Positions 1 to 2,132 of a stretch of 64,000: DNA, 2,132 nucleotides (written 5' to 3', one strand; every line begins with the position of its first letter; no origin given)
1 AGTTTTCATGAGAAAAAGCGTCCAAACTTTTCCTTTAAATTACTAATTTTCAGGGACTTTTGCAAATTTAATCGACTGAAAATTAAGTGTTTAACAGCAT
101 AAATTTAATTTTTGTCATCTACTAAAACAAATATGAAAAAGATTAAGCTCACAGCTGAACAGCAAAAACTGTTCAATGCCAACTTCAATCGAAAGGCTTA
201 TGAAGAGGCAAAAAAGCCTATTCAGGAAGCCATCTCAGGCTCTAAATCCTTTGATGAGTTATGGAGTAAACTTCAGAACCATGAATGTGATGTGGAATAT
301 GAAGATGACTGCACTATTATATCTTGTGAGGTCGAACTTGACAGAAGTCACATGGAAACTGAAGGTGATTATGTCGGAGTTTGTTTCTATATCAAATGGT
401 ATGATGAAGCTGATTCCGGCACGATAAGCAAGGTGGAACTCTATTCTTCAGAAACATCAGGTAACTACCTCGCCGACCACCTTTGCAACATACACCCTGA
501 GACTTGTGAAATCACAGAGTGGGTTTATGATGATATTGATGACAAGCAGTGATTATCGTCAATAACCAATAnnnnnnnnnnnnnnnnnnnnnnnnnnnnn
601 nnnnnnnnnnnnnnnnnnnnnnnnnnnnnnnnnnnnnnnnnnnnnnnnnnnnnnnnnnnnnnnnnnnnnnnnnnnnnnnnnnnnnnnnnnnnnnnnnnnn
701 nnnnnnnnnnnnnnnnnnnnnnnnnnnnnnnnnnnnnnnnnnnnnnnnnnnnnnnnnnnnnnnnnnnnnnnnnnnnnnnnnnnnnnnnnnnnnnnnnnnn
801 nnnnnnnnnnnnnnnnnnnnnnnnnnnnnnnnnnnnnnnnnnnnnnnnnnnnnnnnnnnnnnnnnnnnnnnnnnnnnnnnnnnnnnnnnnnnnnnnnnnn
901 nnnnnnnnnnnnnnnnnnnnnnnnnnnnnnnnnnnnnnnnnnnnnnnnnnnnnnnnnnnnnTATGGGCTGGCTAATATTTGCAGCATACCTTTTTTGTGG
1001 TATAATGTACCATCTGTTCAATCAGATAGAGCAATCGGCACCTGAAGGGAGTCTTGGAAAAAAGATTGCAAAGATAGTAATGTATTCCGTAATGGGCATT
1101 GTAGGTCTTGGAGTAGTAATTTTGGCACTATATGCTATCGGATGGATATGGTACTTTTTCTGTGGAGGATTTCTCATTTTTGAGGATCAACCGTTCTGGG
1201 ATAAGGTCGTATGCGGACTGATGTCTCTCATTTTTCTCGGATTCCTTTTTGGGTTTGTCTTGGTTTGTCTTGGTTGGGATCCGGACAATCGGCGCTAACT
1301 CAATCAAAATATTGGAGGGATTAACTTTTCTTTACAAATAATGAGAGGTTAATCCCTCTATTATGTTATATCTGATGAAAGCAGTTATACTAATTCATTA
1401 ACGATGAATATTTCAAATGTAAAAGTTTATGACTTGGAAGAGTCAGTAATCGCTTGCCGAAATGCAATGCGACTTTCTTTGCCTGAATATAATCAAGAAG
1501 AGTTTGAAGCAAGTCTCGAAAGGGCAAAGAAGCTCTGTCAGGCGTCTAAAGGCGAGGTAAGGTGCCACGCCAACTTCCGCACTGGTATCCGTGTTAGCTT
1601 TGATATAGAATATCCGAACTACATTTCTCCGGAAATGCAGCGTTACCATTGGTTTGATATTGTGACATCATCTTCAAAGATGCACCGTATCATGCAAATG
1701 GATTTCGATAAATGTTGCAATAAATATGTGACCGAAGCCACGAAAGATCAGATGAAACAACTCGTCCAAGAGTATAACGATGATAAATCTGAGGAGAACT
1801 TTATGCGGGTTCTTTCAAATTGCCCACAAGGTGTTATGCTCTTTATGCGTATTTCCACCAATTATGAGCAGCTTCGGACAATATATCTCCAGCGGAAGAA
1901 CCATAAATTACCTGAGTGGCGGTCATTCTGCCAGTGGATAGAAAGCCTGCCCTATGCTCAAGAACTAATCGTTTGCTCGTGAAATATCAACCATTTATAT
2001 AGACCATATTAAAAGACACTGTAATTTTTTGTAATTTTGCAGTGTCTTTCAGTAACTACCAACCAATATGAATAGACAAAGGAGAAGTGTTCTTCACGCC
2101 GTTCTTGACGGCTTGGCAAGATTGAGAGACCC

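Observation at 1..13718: About 31 co-directional, overlapping small ORFs with almost no recognizable functions: candidate novel accessory, phage-satellite or anti-defence gene block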

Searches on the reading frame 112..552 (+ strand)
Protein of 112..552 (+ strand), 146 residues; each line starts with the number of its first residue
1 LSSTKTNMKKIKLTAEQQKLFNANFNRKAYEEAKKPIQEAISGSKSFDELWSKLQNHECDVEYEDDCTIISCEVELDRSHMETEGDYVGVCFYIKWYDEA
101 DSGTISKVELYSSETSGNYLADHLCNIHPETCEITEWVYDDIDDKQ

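Call 11: find_encoding_contigs(protein=window:112-552:+, flank=10000, max_places=6)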
Protein window:112-552:+ (146 aa): no gene with exactly this product is on record in the collection.

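Call 92: search_protein_families(library=pfam, max_evalue=1, proteins=[window:133-549:+])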
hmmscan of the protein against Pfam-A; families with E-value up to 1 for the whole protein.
window:133-549:+ (139 aa): 1 family
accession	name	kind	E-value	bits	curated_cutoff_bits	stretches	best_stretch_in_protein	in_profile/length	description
PF23229.2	DUF7067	-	0.083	13.2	27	1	20-49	26-55/56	Alpha-glucan water dikinase, DUF7067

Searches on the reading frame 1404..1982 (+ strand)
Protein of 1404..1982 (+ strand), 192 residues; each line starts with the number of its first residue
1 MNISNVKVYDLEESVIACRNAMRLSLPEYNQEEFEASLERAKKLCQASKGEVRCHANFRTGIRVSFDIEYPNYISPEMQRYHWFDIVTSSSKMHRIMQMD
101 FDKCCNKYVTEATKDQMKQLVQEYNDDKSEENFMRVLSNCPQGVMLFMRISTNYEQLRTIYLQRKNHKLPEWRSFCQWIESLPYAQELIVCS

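Call 13: find_encoding_contigs(protein=window:1404-1982:+, flank=10000, max_places=8)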
Protein window:1404-1982:+ (192 aa): 24 contigs read that carry it; 7 places shown.
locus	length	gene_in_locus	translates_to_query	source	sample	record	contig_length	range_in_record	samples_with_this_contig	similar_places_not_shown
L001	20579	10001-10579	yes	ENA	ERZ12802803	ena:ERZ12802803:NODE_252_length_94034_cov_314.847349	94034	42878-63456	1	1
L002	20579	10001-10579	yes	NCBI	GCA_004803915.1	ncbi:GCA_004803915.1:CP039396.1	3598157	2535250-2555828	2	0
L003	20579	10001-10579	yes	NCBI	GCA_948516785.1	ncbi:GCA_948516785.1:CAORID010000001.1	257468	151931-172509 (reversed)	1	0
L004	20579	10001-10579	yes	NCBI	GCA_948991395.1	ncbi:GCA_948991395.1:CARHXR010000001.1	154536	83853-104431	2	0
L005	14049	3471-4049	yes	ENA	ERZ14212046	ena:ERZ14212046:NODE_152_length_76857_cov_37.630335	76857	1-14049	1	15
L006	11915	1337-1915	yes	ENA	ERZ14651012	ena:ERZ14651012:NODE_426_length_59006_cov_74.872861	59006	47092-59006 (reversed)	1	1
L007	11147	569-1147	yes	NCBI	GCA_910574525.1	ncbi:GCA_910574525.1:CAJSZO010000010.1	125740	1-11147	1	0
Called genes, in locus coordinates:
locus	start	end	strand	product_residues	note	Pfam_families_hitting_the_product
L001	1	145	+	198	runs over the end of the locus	-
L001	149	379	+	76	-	-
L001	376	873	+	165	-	-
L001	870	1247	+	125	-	-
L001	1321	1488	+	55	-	-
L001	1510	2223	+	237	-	-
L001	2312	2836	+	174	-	-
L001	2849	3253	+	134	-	PF14058:PcfK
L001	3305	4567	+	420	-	PF14284:PcfJ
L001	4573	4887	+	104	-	-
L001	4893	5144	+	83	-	-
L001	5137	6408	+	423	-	PF00078:RVT_1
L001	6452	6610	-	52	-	-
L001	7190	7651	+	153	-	-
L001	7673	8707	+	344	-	-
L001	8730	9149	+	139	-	-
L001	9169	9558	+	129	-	-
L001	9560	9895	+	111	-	-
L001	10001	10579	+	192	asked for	-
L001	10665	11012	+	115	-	-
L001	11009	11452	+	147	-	-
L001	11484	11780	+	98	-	-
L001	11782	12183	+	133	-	-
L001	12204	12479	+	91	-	-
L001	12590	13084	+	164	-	-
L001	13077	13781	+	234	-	-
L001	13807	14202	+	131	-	-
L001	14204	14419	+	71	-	-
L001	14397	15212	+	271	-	PF04055:Radical_SAM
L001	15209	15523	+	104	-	-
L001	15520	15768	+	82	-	-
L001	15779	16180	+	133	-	-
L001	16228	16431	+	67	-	-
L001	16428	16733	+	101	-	-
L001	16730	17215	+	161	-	-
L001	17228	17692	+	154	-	-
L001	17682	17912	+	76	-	-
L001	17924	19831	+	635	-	-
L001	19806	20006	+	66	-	-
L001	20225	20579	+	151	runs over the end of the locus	PF11195:Tad2-like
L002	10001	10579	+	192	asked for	-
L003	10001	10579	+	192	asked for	-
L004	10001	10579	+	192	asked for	-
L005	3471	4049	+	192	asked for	-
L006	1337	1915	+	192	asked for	-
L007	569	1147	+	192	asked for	-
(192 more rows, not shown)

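Call 17: find_related_loci(query=L001:376-873:+, collection=genome_contigs, flank=10000)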
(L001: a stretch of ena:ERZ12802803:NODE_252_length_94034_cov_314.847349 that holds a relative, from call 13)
Query L001:376-873:+ (165 aa) in genome_contigs; peptide patterns used: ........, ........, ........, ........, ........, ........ (x = any residue, [..] = any of these).
104 stretches matched a pattern; 4 encode a relative of the query (tblastn E <= 1e-3); 4 distinct loci.
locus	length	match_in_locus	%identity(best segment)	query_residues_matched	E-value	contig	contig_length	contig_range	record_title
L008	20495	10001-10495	94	1-165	2e-105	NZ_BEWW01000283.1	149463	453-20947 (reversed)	Prevotella sp. MGM2 Contig283, whole genome shotgun sequence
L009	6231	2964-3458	62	1-165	5e-71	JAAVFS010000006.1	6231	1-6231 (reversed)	MAG: Bacteroidales bacterium isolate Mgla_MAG_6-bin_20 c_000000036190, whole genome shotgun sequence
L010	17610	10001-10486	62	4-165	3e-68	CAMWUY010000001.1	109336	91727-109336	MAG TPA_asm: uncultured Porphyromonadaceae bacterium isolate SRR14411294_bin.7_metawrap_v1.3_MAG genome assembly, contig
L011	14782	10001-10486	62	4-165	3e-68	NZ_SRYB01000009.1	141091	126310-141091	Lepagella muris strain NM04_E33 NODE_9_length_141091_cov_810.075, whole genome shotgun sequence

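Call 21: search_dna_similar(query=window:1404-1982:+, collection=phages, mode=protein, max_rows=15)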
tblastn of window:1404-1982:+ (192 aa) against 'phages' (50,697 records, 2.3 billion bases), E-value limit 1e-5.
Records with a match: 19; places in all: 19; records where one place covers at least 80% of the query: 16.
Best place of each record, by identity: <60% 19.
By first word of the organism name: Fusobacterium 5; Clostridioides 5; Bacteriophage 3; Clostridium 3; Peptoclostridium 1; Desulfovibrio 1; bajarodcaudo 1.
By host as written in the record: - 4; Clostridioides difficile 3; Fusobacterium nucleatum 2; Fusobacterium nucleatum ATCC 10953 2; Clostridium difficile 2; Clostridium perfringens 1; Clostridioides sp. ES-S-0173-01 1; Fusobacterium sp. 1; and 3 more.
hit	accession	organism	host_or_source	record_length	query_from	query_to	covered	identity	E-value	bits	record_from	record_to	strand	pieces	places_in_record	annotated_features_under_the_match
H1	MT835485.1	Bacteriophage sp.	human fecal samples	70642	3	185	95%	49.2%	2e-49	177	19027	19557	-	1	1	record has no annotation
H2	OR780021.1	Clostridium phage XP41-N3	Clostridium perfringens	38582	1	192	100%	43.2%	2e-45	165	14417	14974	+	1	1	hypothetical protein (x2)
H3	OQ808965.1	Fusobacterium phage vB_FnuS_FNU3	Fusobacterium nucleatum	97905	3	188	97%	39.9%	2e-35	136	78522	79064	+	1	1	hypothetical protein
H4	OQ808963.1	Fusobacterium phage vB_FnuS_FNU2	Fusobacterium nucleatum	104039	3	188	97%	39.9%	2e-35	136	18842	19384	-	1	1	hypothetical protein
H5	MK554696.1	Fusobacterium phage Fnu1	Fusobacterium nucleatum ATCC 10953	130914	3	188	97%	39.9%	2e-35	136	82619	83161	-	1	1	hypothetical protein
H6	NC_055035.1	Fusobacterium phage Fnu1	Fusobacterium nucleatum ATCC 10953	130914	3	188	97%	39.9%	2e-35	136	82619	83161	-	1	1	hypothetical protein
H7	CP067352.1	Clostridioides phage ES-S-0173-01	Clostridioides sp. ES-S-0173-01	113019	1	190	99%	34.4%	5e-33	129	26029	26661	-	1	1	record has no annotation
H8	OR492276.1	Fusobacterium phage phiKSUM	Fusobacterium sp.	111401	3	188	97%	34.7%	3e-28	115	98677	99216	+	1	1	hypothetical protein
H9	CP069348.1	Clostridioides phage pCD1602_4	water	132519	1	190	99%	33.8%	5e-33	129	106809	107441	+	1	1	record has no annotation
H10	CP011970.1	Peptoclostridium phage phiCDIF1296T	Peptoclostridium difficile strain ...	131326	1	190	99%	33.0%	4e-31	124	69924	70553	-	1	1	hypothetical protein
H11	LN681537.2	Clostridium phage phiCD211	Clostridium difficile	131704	1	190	99%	33.0%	4e-31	124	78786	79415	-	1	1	hypothetical protein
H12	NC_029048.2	Clostridium phage phiCD211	Clostridium difficile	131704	1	190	99%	33.0%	4e-31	124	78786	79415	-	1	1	hypothetical protein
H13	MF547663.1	Clostridioides phage LIBA2945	Clostridioides difficile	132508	1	190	99%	33.0%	5e-31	124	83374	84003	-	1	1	hypothetical protein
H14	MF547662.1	Clostridioides phage LIBA6276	Clostridioides difficile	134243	1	190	99%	33.0%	5e-31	124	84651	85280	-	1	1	hypothetical protein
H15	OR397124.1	Clostridioides phage AR1086-1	Clostridioides difficile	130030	1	190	99%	32.9%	2e-31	125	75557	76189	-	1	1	hypothetical protein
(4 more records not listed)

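Call 22: find_related_loci(query=L008:700-1317:+, collection=viral_contigs, flank=10000)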
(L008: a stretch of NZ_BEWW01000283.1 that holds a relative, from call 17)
Query L008:700-1317:+ (205 aa) in viral_contigs; peptide patterns used: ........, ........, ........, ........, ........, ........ (x = any residue, [..] = any of these).
14 stretches matched a pattern; 6 encode a relative of the query (tblastn E <= 1e-3); 6 distinct loci.
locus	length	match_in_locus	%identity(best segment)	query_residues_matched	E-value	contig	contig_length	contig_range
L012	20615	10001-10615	87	1-205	7e-123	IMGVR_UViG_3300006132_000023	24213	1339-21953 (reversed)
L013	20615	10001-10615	87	1-205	5e-123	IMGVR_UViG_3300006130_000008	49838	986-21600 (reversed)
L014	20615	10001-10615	86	1-205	3e-122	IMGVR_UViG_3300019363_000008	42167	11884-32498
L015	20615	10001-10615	86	1-205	3e-122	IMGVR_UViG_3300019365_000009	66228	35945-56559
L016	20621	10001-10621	80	1-205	5e-114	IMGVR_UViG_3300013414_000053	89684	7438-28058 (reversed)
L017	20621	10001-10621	80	1-205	5e-114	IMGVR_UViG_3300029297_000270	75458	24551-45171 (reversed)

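Call 26: find_related_loci(query=L015:793-1212:+, collection=viral_contigs, flank=10000)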
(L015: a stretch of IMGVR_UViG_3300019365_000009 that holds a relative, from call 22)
Query L015:793-1212:+ (139 aa) in viral_contigs; peptide patterns used: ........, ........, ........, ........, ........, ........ (x = any residue, [..] = any of these).
42 stretches matched a pattern; 30 encode a relative of the query (tblastn E <= 1e-3); 29 distinct loci.
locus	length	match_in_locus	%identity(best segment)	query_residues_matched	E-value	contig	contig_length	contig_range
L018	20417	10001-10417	100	1-139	2e-91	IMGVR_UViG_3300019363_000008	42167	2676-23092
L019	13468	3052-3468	100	1-139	2e-91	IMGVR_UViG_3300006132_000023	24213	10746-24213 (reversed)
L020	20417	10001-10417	100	1-139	2e-91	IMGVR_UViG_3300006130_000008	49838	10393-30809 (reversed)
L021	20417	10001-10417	100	1-139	2e-91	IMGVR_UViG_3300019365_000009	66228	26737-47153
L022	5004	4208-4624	99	1-139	8e-90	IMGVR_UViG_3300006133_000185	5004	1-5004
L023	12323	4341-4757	99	1-139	8e-90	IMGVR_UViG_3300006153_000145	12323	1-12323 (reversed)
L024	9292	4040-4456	78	1-139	6e-72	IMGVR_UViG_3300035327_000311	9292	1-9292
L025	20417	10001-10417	78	1-139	6e-72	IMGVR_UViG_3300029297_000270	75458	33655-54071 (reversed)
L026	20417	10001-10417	78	1-139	3e-71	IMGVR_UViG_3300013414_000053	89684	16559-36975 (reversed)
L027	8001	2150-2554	79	4-139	4e-68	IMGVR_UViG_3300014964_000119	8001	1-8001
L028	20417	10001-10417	91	1-139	6e-85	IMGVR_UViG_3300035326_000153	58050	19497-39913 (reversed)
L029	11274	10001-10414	56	1-138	4e-50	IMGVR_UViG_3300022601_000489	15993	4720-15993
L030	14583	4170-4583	56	1-138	4e-50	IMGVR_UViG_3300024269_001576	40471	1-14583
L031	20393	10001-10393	48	8-138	6e-41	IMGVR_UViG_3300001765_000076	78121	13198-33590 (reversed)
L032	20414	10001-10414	45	1-138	7e-39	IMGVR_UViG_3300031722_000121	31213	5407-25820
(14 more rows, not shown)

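Call 50: find_homologous_proteins(query=window:1404-1979:+, max_evalue=0.001)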
Query window:1404-1979:+ (192 aa): 2950 proteins with E <= 0.001 among 2968 candidates; the best 120 are listed.
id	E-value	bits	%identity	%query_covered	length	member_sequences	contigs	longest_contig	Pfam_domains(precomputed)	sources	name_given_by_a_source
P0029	9.5e-127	438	100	100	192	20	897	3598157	-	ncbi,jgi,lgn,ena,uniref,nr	ncbi:hypothetical protein E7747_11215 [Duncaniella dubosii]|jgi:hypothetical protein|uniref:Uncharac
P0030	6.9e-119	412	92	100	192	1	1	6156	-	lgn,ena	-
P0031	1.1e-111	388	86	99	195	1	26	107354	-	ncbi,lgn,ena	-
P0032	1.6e-111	388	86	99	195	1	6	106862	-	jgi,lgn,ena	jgi:hypothetical protein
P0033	3.9e-111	387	86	99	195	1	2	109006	-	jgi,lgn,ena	jgi:hypothetical protein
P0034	4.4e-111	386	84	99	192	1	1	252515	-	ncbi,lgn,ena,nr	ncbi:MAG: hypothetical protein HDS14_02895 [Bacteroides sp.]|nr:hypothetical protein [Bacteroides sp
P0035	8.4e-111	386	86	99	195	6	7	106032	-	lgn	-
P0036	9.3e-111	385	85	99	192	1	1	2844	-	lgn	-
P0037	1.8e-110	384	85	99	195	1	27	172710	-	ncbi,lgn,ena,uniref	ncbi:hypothetical protein [Bacteroides caccae]|uniref:hypothetical protein n=1 Tax=Bacteroides cacca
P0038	2.1e-110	384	85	99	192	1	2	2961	-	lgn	-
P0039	2.5e-110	384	85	99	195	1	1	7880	-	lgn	-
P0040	5.4e-110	383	84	99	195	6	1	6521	-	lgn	-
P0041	5.5e-110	383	85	99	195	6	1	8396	-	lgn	-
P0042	6.6e-110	383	85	99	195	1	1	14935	-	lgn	-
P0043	8.9e-110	382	85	99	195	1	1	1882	-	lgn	-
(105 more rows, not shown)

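Call 57: predict_structure(alignment_id=A2)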
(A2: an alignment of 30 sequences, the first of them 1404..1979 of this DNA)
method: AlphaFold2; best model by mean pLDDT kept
length: 192 residues; sequences in the alignment: 30
mean_pLDDT: 85.2   pTM: 0.77
mean pLDDT of the five models: 85.2, 84.5, 82.6, 76.4, 76.3
residues with pLDDT >= 90: 97; 70-90: 68; 50-70: 18; < 50: 9
segments of 3 or more residues with pLDDT < 50: 84-91
pLDDT, mean of each block of 10 residues (from residue 1): 93 93 89 94 85 75 91 64 47 72 90 96 95 91 83 90 86 90 95 82
secondary structure, 60 per line:
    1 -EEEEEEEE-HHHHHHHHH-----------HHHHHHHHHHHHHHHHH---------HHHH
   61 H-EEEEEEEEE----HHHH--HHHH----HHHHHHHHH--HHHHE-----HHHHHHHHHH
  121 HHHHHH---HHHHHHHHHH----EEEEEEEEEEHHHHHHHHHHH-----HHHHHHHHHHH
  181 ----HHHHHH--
elements in order: E2-9 H11-19 H31-47 H57-61 E63-71 H76-79 H82-85 H90-98 H101-104 H111-126 H130-139 E144-153 H154-164 H170-180 H185-190

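Call 61: fold_search(model_id=the predicted structure, library=pdb)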
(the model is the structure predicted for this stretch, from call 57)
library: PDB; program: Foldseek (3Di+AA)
matches with E <= 10: 207; with E <= 0.001: 2
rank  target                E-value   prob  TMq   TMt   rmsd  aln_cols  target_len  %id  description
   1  3ah5_A                3.2e-04  1.00  0.58  0.53   8.2       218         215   14  Crystal Structure of flavin dependent thymidylate synthase ThyX from helicobacter pylori complexed with FAD and dUMP (released 2011-04-20)
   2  3ah5_B                7.7e-04  1.00  0.55  0.52   6.1       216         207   14  Crystal Structure of flavin dependent thymidylate synthase ThyX from helicobacter pylori complexed with FAD and dUMP (released 2011-04-20)
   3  5ior                  1.0e-03  1.00  0.58  0.53   7.7       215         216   13  Flavin-dependent thymidylate synthase in complex with FAD and 2'-deoxyuridine-5'-monosulfate (released 2016-06-08)
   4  1o26_B                1.1e-03  1.00  0.54  0.47   8.1       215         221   13  Crystal structure of Thymidylate Synthase Complementing Protein (TM0449) from Thermotoga maritima with FAD and dUMP at (released 2003-06-24)
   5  3g4a_B                1.1e-03  1.00  0.52  0.46   8.3       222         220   14  Crystal structure of flavine dependant thymidylate synthase S88A mutant from Thermotoga maritima at 1.95 angstrom reso (released 2009-04-07)
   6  1o27_A                1.1e-03  1.00  0.52  0.47   8.8       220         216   13  Crystal structure of Thymidylate Synthase Complementing Protein (TM0449) from Thermotoga maritima with FAD and BrdUMP  (released 2003-06-24)
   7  1o26_C                1.1e-03  1.00  0.53  0.48   8.1       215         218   13  Crystal structure of Thymidylate Synthase Complementing Protein (TM0449) from Thermotoga maritima with FAD and dUMP at (released 2003-06-24)
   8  3n0b_A                1.3e-03  1.00  0.53  0.48   7.6       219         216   14  TM0449 mutant crystals grown in loops/micromounts (released 2011-05-25)
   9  1o2b_A                1.5e-03  1.00  0.56  0.52   9.0       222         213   12  Crystal structure of Thymidylate Synthase Complementing Protein (TM0449) from Thermotoga maritima with FAD and PO4 at  (released 2003-06-24)
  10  2af6_G                1.6e-03  1.00  0.47  0.38  10.4       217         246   10  Crystal structure of Mycobacterium tuberculosis Flavin dependent thymidylate synthase (Mtb ThyX) in the presence of co (released 2005-10-04)
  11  3n3y_D                1.7e-03  1.00  0.56  0.53   5.8       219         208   14  Crystal structure of Thymidylate Synthase X (ThyX) from Helicobacter pylori with FAD and dUMP at 2.31A resolution (released 2011-05-25)
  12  3n3y_C                1.7e-03  1.00  0.55  0.52   5.9       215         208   14  Crystal structure of Thymidylate Synthase X (ThyX) from Helicobacter pylori with FAD and dUMP at 2.31A resolution (released 2011-05-25)
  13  3n0b_B                1.7e-03  1.00  0.50  0.44   8.5       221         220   14  TM0449 mutant crystals grown in loops/micromounts (released 2011-05-25)
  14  1o26_A                2.0e-03  1.00  0.53  0.48   8.3       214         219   13  Crystal structure of Thymidylate Synthase Complementing Protein (TM0449) from Thermotoga maritima with FAD and dUMP at (released 2003-06-24)
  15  8req_C                2.1e-03  1.00  0.53  0.47   8.3       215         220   12  Crystal structure of reduced ThyX-Y91F mutant (released 2025-01-01)
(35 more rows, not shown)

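Call 74: search_solved_structures(query=A2, max_evalue=10, show_alignments=2)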
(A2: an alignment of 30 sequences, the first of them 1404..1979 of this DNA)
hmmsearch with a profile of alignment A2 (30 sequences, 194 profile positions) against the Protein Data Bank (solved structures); distinct sequences matched with E-value up to 10: 8.
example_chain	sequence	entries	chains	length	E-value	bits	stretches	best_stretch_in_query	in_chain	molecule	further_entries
4wlq_A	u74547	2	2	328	0.16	14.7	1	31-139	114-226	Ubiquitin carboxyl-terminal hydrolase isozyme L5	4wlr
3ris_A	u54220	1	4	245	0.35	13.6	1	31-139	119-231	Ubiquitin carboxyl-terminal hydrolase isozyme L5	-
7clj_A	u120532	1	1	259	0.36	13.5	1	69-145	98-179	heliorhodopsin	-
3a7s_A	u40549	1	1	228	0.39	13.4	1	31-139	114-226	Ubiquitin carboxyl-terminal hydrolase isozyme L5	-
3rii_A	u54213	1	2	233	0.41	13.4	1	31-139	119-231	Ubiquitin carboxyl-terminal hydrolase isozyme L5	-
3tb3_A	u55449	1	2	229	0.43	13.3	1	31-139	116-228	Ubiquitin carboxyl-terminal hydrolase isozyme L5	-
8frl_G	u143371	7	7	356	0.95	12.2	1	72-111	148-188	LPS export ABC transporter permease LptG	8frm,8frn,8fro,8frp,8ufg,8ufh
7rro_I1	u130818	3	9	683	0.98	12.1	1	10-121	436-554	TTC25 protein | Outer dynein arm-docking complex subunit 4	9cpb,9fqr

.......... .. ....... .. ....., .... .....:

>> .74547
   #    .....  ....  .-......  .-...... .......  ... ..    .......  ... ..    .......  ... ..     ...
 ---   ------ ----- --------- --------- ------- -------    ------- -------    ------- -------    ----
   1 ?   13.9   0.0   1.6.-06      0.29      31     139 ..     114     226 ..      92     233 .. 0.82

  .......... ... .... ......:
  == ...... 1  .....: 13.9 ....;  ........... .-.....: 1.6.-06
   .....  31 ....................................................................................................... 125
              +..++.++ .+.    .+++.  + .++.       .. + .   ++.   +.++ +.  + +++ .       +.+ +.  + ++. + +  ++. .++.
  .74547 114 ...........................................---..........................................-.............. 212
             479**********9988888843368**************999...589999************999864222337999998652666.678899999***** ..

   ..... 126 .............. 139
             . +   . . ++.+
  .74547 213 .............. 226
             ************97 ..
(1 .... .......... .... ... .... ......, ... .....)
